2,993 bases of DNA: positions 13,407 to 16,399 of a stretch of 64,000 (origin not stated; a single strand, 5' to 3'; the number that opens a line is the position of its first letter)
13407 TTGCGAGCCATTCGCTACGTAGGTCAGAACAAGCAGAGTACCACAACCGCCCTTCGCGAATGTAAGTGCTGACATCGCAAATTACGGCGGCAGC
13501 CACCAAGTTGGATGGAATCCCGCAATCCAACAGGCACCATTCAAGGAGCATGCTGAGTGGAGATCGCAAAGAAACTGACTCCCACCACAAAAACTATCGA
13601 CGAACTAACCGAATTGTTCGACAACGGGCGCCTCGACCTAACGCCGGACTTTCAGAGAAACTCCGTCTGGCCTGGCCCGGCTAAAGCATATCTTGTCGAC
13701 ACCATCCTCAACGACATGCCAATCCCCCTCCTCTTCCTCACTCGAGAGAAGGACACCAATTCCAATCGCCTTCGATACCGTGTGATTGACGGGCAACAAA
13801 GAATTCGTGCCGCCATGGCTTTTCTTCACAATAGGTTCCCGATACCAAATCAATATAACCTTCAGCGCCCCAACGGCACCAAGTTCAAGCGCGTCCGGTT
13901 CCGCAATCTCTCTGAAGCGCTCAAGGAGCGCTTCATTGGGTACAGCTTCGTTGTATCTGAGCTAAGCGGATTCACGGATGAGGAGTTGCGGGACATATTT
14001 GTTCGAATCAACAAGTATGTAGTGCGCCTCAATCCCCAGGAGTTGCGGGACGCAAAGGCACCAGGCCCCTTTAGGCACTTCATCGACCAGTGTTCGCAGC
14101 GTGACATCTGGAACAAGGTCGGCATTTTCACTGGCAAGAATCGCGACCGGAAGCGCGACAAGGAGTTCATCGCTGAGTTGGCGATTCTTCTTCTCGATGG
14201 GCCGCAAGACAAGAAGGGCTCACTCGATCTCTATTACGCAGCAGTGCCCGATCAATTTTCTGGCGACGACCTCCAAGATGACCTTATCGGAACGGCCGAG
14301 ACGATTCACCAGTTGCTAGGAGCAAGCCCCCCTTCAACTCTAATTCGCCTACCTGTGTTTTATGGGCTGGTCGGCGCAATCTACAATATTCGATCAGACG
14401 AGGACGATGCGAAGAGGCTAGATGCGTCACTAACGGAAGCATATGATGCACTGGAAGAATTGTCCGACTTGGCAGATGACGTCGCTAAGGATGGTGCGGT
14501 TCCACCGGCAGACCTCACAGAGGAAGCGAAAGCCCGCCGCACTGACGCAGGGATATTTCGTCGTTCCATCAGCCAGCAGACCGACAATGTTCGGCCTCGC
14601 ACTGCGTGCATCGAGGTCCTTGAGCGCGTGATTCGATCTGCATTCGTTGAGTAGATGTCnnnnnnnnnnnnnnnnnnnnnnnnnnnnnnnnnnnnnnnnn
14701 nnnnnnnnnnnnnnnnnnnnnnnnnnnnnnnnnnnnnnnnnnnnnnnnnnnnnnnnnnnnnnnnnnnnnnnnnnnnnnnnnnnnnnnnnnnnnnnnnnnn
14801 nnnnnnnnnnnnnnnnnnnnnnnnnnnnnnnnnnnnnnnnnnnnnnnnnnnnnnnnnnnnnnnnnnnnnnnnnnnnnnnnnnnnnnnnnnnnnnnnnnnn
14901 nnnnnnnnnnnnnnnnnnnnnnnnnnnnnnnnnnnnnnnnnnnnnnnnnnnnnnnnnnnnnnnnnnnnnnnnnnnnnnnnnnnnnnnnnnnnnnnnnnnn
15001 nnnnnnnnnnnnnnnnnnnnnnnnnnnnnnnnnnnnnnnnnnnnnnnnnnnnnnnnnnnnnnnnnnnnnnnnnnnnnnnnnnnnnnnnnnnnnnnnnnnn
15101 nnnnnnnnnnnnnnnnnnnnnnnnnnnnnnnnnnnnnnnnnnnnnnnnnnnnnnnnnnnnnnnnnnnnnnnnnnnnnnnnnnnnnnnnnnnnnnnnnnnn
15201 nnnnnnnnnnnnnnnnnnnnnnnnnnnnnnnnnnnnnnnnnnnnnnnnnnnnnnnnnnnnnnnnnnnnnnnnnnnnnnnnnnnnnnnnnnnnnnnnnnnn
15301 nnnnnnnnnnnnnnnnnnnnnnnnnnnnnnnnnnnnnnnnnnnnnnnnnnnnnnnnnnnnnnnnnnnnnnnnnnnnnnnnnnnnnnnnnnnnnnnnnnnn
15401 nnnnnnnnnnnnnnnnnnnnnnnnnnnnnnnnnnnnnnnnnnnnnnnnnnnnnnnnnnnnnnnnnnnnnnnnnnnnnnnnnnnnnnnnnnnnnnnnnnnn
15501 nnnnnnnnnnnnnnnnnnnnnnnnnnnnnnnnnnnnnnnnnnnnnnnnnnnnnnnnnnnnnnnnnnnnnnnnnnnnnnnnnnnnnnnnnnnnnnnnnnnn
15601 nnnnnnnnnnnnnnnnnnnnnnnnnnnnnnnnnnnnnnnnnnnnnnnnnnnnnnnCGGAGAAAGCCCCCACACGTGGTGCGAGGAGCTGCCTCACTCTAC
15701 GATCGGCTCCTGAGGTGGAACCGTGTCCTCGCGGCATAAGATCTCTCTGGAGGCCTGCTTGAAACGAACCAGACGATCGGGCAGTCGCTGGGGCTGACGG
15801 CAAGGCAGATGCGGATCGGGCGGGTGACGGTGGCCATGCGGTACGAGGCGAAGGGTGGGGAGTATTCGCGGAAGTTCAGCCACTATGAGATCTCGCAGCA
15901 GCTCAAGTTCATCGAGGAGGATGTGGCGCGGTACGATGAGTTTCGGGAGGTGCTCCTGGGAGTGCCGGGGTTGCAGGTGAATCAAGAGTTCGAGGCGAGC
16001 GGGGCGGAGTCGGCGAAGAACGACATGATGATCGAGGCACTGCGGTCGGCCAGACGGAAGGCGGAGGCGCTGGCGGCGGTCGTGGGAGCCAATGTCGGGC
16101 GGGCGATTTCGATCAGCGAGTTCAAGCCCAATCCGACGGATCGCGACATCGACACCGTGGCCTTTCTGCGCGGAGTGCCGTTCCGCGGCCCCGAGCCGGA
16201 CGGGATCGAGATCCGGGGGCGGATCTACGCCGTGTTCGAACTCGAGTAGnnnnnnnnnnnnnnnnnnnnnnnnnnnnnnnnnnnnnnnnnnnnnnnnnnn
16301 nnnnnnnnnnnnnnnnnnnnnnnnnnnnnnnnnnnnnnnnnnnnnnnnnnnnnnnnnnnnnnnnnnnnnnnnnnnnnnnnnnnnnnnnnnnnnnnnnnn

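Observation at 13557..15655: Candidate undescribed two-gene module: DUF262 (ParB-like) protein translationally coupled to a RelA/SpoT-synthetase-fold protein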

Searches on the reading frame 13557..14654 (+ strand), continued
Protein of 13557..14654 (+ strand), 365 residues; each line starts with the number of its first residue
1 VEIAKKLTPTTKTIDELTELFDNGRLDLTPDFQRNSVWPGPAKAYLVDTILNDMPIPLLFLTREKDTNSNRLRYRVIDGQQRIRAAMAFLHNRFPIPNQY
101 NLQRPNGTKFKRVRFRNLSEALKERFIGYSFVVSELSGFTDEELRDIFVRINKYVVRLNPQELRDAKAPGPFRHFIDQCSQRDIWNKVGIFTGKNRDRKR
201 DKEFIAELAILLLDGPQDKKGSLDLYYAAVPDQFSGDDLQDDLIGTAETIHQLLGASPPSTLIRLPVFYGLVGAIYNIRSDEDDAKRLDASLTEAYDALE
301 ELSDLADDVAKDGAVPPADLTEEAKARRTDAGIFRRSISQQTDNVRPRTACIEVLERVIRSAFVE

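Call 92: list_cluster_members(proteins=[P0247])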
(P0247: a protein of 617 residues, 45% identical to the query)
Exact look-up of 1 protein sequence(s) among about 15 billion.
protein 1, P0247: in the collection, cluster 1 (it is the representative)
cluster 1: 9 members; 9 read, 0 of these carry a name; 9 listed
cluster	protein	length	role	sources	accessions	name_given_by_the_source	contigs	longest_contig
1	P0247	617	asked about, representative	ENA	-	-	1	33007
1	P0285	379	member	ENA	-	-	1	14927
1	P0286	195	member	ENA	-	-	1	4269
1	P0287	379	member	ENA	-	-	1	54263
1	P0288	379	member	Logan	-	-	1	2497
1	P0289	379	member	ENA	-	-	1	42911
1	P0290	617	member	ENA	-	-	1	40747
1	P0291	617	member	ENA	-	-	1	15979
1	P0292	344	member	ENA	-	-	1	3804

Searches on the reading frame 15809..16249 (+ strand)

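Call 3: search_protein_families(library=pfam, proteins=[window:15809-16249:+], max_evalue=0.01)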
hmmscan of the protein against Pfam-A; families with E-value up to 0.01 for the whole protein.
window:15809-16249:+ (146 aa): 1 family
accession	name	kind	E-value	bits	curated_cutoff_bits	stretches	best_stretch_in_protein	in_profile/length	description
PF04402.19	SIMPL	-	2.8e-11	44.5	25.2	1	3-107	60-161/205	Protein of unknown function (DUF541)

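Call 4: search_protein_families(library=padloc, proteins=[window:15809-16249:+], max_evalue=0.01)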
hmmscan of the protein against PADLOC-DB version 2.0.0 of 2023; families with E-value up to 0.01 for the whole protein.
window:15809-16249:+ (146 aa): 0 families
